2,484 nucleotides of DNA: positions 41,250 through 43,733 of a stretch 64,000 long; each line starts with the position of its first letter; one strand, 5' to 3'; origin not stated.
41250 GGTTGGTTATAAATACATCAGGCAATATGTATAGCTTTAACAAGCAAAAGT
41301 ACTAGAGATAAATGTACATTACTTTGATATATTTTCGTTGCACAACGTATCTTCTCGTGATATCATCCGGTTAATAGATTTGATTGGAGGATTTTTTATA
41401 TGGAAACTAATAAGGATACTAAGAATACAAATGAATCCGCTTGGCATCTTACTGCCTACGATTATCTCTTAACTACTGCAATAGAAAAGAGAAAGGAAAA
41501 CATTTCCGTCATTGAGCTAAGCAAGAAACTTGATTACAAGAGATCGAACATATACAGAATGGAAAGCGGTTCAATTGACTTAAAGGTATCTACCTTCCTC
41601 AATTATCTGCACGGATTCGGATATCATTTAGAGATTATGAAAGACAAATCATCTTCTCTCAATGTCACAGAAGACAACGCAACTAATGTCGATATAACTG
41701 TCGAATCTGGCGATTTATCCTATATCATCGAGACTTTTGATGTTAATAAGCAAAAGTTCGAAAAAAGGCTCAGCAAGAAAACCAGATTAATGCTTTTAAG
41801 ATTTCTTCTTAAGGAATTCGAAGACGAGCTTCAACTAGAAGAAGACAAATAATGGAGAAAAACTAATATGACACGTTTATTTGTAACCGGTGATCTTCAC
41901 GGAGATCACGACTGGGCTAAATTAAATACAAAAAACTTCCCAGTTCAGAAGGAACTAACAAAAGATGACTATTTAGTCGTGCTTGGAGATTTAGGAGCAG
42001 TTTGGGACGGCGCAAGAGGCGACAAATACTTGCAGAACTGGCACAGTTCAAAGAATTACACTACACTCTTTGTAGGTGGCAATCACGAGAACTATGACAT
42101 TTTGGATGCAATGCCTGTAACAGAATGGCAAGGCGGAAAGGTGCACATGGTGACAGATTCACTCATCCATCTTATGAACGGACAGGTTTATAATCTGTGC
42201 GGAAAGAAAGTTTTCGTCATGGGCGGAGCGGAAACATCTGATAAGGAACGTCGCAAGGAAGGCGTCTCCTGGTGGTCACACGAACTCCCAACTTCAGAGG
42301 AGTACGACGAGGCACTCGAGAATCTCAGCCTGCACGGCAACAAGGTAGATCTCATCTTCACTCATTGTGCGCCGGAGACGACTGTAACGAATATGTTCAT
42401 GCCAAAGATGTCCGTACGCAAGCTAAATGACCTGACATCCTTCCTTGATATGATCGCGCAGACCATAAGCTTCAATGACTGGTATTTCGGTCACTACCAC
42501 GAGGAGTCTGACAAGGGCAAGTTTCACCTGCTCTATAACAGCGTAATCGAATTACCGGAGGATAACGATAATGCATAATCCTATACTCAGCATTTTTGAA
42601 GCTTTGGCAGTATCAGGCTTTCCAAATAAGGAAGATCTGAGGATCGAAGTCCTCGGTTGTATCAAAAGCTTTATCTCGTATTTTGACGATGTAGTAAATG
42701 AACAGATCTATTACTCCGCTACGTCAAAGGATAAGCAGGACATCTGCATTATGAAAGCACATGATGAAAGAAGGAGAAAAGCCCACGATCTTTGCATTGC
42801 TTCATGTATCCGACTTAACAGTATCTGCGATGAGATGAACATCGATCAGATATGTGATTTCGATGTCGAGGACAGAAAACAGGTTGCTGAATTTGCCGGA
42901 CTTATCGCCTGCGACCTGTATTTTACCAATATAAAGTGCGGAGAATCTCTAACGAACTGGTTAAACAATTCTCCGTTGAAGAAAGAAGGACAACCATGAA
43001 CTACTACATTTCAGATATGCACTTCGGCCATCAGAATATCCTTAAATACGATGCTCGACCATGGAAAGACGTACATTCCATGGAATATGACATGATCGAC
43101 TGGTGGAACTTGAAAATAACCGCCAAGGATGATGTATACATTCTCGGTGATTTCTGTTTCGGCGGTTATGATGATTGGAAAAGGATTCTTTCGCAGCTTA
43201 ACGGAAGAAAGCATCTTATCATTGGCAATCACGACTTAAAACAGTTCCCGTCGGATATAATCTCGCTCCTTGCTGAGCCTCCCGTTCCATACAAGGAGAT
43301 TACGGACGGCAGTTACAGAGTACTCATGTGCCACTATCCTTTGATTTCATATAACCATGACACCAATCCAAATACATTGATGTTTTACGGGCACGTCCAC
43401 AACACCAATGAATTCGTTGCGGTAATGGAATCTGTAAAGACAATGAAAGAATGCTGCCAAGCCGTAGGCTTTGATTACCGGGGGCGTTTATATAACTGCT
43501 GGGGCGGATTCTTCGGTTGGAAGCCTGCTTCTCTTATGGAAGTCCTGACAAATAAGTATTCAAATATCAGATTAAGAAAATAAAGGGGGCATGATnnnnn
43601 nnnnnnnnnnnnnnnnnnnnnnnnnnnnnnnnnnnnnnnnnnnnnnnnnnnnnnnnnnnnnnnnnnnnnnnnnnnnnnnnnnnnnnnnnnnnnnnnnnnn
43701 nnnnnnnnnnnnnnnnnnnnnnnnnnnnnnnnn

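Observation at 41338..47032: Nine-gene, translationally coupled operon of mostly unknown proteins: candidate undescribed conflict/defence system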

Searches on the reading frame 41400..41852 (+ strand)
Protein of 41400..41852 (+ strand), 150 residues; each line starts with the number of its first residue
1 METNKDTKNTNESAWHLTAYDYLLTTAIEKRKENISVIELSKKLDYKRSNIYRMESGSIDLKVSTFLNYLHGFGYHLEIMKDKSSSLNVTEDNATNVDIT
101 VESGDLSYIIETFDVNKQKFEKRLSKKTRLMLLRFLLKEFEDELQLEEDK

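Call 4: search_protein_families(library=pfam, proteins=[window:41400-41852:+], max_evalue=0.1)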
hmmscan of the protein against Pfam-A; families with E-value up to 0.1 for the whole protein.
window:41400-41852:+ (150 aa): 3 families
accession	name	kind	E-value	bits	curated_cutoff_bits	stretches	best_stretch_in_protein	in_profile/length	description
PF01381.28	HTH_3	-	0.00031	21.2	23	1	32-78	7-53/55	Helix-turn-helix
PF12844.13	HTH_19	-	0.011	16.1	30.2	1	31-75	9-53/64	Helix-turn-helix domain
PF08602.15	Mgr1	-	0.033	13.5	25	1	56-130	245-320/377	Mgr1-like, i-AAA protease complex subunit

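Call 5: search_protein_families(library=phrogs, proteins=[window:41400-41852:+], max_evalue=0.01)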
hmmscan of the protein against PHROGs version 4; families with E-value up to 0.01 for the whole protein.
window:41400-41852:+ (150 aa): 3 families
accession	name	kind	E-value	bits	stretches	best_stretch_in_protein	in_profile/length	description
phrog_1373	-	transcription regulation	1.4e-07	32.6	1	31-86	73-128/166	transcriptional regulator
phrog_8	-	transcription regulation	0.00055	20.5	1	30-114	84-150/346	transcriptional regulator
phrog_2339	-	DNA, RNA and nucleotide metabolism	0.0021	19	1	33-84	37-89/98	HTH DNA binding protein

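Call 6: search_protein_families(library=padloc, proteins=[window:41400-41852:+], max_evalue=0.01)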
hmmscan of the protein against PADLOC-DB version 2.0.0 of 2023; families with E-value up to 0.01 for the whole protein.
window:41400-41852:+ (150 aa): 0 families

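Call 9: search_protein_families(library=ncbifam, proteins=[window:41400-41852:+], max_evalue=0.01)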
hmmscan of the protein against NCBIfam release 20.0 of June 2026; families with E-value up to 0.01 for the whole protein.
window:41400-41852:+ (150 aa): 2 families
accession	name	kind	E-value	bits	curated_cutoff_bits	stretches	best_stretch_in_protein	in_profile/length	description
NF047520.1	trans_act_CidR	equivalog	0.00072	18.8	415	1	36-133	70-168/292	cidABC operon transcriptional activator CidR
NF033918.0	LGIC_1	subfamily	0.0024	17.3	500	0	4-52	148-199/305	ligand-gated ion channel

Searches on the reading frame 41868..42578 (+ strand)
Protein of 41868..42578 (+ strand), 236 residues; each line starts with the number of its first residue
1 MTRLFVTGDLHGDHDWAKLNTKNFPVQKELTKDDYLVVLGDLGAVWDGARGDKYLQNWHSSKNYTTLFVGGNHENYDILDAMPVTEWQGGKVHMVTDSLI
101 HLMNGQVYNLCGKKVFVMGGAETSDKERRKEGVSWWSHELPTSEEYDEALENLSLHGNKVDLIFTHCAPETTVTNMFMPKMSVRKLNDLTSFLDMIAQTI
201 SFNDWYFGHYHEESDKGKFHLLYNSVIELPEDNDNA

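Call 4: search_protein_families(library=pfam, proteins=[window:41868-42578:+], max_evalue=0.1)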
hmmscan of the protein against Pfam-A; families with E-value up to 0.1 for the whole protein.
window:41868-42578:+ (236 aa): 2 families
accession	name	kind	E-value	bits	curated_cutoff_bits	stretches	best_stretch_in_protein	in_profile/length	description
PF00149.33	Metallophos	-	6.1e-08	33.8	21.5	1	3-169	2-158/191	Calcineurin-like phosphoesterase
PF05868.16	Rotavirus_VP7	-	0.0057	16.5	24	1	138-225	117-204/249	Rotavirus major outer capsid protein VP7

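Call 5: search_protein_families(library=phrogs, proteins=[window:41868-42578:+], max_evalue=0.01)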
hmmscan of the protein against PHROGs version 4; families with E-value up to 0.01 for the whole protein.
window:41868-42578:+ (236 aa): 1 family
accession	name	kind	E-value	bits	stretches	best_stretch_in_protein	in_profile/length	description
phrog_1649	-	other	4.8e-35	121.7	1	2-232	36-274/308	metallo-phosphoesterase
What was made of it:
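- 41868..42578 (+): g2 (MPE1): binuclear metallophosphoesterase, 236 aa. PF00149 at 6e-8 and phrog_1649 at 4.8e-35 (calls 4, 5).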

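Call 6: search_protein_families(library=padloc, proteins=[window:41868-42578:+], max_evalue=0.01)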
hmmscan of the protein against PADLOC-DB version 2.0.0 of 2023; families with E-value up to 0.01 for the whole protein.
window:41868-42578:+ (236 aa): 1 family
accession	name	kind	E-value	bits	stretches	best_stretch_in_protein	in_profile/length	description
PDLC04908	PDC-S10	-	0.00025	18.4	1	27-110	24-107/223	-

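Call 9: search_protein_families(library=ncbifam, proteins=[window:41868-42578:+], max_evalue=0.01)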
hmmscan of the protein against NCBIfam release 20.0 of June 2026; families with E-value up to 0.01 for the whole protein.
window:41868-42578:+ (236 aa): 0 families

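Call 67: search_solved_structures(query=window:41868-42578:+, max_evalue=1)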
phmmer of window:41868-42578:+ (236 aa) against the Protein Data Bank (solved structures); distinct sequences matched with E-value up to 1: 1.
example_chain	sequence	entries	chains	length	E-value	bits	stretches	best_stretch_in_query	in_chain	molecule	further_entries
28nt_l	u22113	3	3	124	0.49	13.2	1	81-141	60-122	Small ribosomal subunit protein uS12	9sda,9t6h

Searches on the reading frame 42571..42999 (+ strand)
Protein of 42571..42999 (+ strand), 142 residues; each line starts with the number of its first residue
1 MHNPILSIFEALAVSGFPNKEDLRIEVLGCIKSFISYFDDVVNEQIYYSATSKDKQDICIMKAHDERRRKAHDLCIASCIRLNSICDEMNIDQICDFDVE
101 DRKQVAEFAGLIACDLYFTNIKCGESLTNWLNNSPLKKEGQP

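Call 4: search_protein_families(library=pfam, proteins=[window:42571-42999:+], max_evalue=0.1)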
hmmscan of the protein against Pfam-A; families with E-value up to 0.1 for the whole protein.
window:42571-42999:+ (142 aa): 2 families
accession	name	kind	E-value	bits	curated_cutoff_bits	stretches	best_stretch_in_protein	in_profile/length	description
PF11554.13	DUF3232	-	0.021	15.3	27.4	1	61-117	80-147/152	Protein of unknown function (DUF3232)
PF14631.11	FancD2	-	0.027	12.3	27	1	54-128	709-773/1418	Fanconi anaemia protein FancD2 nuclease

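Call 5: search_protein_families(library=phrogs, proteins=[window:42571-42999:+], max_evalue=0.01)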
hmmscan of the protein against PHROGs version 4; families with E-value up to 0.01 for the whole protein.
window:42571-42999:+ (142 aa): 0 families

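Call 6: search_protein_families(library=padloc, proteins=[window:42571-42999:+], max_evalue=0.01)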
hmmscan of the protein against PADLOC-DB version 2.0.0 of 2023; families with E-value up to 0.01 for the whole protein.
window:42571-42999:+ (142 aa): 0 families

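Call 9: search_protein_families(library=ncbifam, proteins=[window:42571-42999:+], max_evalue=0.01)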
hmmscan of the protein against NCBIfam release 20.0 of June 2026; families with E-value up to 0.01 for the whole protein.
window:42571-42999:+ (142 aa): 0 families

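Call 108: search_solved_structures(query=window:42571-42999:+, max_evalue=1)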
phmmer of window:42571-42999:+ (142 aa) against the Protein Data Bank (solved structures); distinct sequences matched with E-value up to 1: 0.
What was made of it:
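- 42571..42999 (+): g3: 142-aa unknown. No family or PDB match (calls 4-6, 9, 108).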

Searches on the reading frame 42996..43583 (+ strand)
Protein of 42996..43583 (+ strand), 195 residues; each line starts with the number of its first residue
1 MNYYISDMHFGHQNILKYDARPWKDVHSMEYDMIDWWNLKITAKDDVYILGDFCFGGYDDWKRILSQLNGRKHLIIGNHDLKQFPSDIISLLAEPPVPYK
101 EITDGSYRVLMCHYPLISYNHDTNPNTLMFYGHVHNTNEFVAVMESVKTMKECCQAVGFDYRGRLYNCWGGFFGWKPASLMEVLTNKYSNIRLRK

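Call 4: search_protein_families(library=pfam, proteins=[window:42996-43583:+], max_evalue=0.1)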
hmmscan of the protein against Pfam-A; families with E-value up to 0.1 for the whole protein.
window:42996-43583:+ (195 aa): 2 families
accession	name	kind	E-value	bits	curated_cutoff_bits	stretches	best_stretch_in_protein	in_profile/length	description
PF12850.12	Metallophos_2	-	0.0003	21.3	27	1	25-138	8-120/154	Calcineurin-like phosphoesterase superfamily domain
PF00149.33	Metallophos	-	0.0022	18.9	21.5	1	5-133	6-116/191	Calcineurin-like phosphoesterase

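Call 5: search_protein_families(library=phrogs, proteins=[window:42996-43583:+], max_evalue=0.01)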
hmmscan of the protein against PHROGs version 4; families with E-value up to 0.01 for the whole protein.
window:42996-43583:+ (195 aa): 2 families
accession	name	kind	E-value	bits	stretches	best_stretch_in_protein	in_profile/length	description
phrog_547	-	other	1e-35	124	1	2-148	31-173/245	phosphoesterase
phrog_30537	-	unknown function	0.0007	21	1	20-68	6-53/87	-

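Call 6: search_protein_families(library=padloc, proteins=[window:42996-43583:+], max_evalue=0.01)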
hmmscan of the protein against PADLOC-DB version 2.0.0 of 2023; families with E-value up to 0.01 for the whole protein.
window:42996-43583:+ (195 aa): 0 families

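Call 9: search_protein_families(library=ncbifam, proteins=[window:42996-43583:+], max_evalue=0.01)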
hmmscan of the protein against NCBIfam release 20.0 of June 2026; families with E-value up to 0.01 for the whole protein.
window:42996-43583:+ (195 aa): 0 families

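Call 68: search_solved_structures(query=window:42996-43583:+, max_evalue=1)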
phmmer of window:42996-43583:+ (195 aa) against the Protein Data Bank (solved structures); distinct sequences matched with E-value up to 1: 3.
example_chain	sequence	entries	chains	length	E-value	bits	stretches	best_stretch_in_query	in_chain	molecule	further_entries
1xm7_A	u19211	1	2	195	1.5e-09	41.2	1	1-177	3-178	hypothetical protein aq_1665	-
2dxl_A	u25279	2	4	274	0.46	13.4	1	4-84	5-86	Phosphohydrolase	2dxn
2zo9_B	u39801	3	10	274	0.47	13.4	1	4-84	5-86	Phosphohydrolase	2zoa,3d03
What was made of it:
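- Closest known: RNA-repair gene sets with calcineurin-like or HAD end-healing enzymes. Different: No detectable sequence relationship of MPE1 or MPE2 to the Pnkp phosphatase (calls 67, 68).
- MPE1 and MPE2 have no significant sequence match to the Pnkp or lambda phosphatase structures in the PDB (calls 67, 68).
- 42996..43583 (+): g4 (MPE2): aq_1665-type phosphoesterase, 195 aa. phrog_547 at 1e-35 (call 5) and PDB 1xm7 at 1.5e-9 (call 68).
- Closest known: Phage phosphoesterases phrog_547 and phrog_1649. Same: MPE2 matches 1xm7 at 1.5e-9 (call 68).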

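Call 70: search_dna_similar(query=window:42996-43583:+, collection=phages, mode=protein, max_rows=15)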
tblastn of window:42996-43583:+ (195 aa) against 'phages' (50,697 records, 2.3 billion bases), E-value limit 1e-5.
Records with a match: 1394; places in all: 1408; records where one place covers at least 80% of the query: 177.
Best place of each record, by identity: <60% 1394.
By first word of the organism name: Vibrio 373; Escherichia 218; Pseudomonas 181; Staphylococcus 120; Enterococcus 68; Bacillus 57; Listeria 56; Klebsiella 39; Streptomyces 30; Campylobacter 23; and 52 more.
By host as written in the record: - 390; Escherichia coli 64; Pseudomonas aeruginosa 51; Listeria monocytogenes 45; Staphylococcus aureus 39; Vibrio harveyi BAA-1116 36; Escherichia coli K-12 MG1655 30; Pseudomonas aeruginosa PAO1 27; and 303 more.
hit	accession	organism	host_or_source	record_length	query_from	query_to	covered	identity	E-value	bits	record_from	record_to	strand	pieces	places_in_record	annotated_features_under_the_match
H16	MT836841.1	Bacteriophage sp.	human fecal samples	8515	1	185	95%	35.0%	4e-25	107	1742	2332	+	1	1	record has no annotation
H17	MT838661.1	Bacteriophage sp.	human fecal samples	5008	1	186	95%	33.8%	2e-26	110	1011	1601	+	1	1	record has no annotation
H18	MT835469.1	Bacteriophage sp.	human fecal samples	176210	2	184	94%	31.6%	1e-21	97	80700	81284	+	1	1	record has no annotation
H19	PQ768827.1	Vibrio phage Hades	Vibrio campbellii BB120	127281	1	165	85%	34.3%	2e-17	85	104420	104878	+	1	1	hypothetical protein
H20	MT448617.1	Vibrio phage River4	Vibrio harveyi BAA-1116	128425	1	165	85%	34.3%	2e-17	85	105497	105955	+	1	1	hypothetical protein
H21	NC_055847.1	Vibrio phage River4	Vibrio harveyi BAA-1116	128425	1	165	85%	34.3%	2e-17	85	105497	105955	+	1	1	phosphoesterase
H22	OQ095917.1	Vibrio phage Javier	Vibrio harveyi BAA-1116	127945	1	165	85%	33.7%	1e-16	83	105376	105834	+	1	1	hypothetical protein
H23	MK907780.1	Vibrio phage Pontus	Vibrio harveyi BAA-1116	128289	1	165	85%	33.3%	2e-16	82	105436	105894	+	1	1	hypothetical protein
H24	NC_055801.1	Vibrio phage Pontus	Vibrio harveyi BAA-1116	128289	1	165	85%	33.3%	2e-16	82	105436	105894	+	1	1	phosphoesterase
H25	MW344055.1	Vibrio phage GRLPWR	Vibrio harveyi BAA-1116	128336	1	165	85%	33.1%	1e-16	83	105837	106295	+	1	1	175: hypothetical protein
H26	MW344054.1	Vibrio phage Gary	Vibrio harveyi BAA-1116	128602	1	165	85%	33.1%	1e-16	83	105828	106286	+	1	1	hypothetical protein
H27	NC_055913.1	Vibrio phage Gary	Vibrio harveyi BAA-1116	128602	1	165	85%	33.1%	1e-16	83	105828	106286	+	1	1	phosphoesterase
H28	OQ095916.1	Vibrio phage Chloris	Vibrio harveyi BAA-1116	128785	1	165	85%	33.1%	1e-16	83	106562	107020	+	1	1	hypothetical protein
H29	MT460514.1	Vibrio phage AG74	Vibrio harveyi BAA-1116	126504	1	165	85%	33.1%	1e-16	83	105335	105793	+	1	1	hypothetical protein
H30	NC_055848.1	Vibrio phage AG74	Vibrio harveyi BAA-1116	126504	1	165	85%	33.1%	1e-16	83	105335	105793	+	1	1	phosphoesterase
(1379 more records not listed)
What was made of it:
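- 42996..43583 (+): Relatives occur in 1394 phage records (call 70).
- On Prophage early or replication module: Only the phosphoesterase families are widespread in phages (calls 5, 70).
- The MPE2 family occurs in 1394 phage records, apparently including many lytic phages (call 70).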
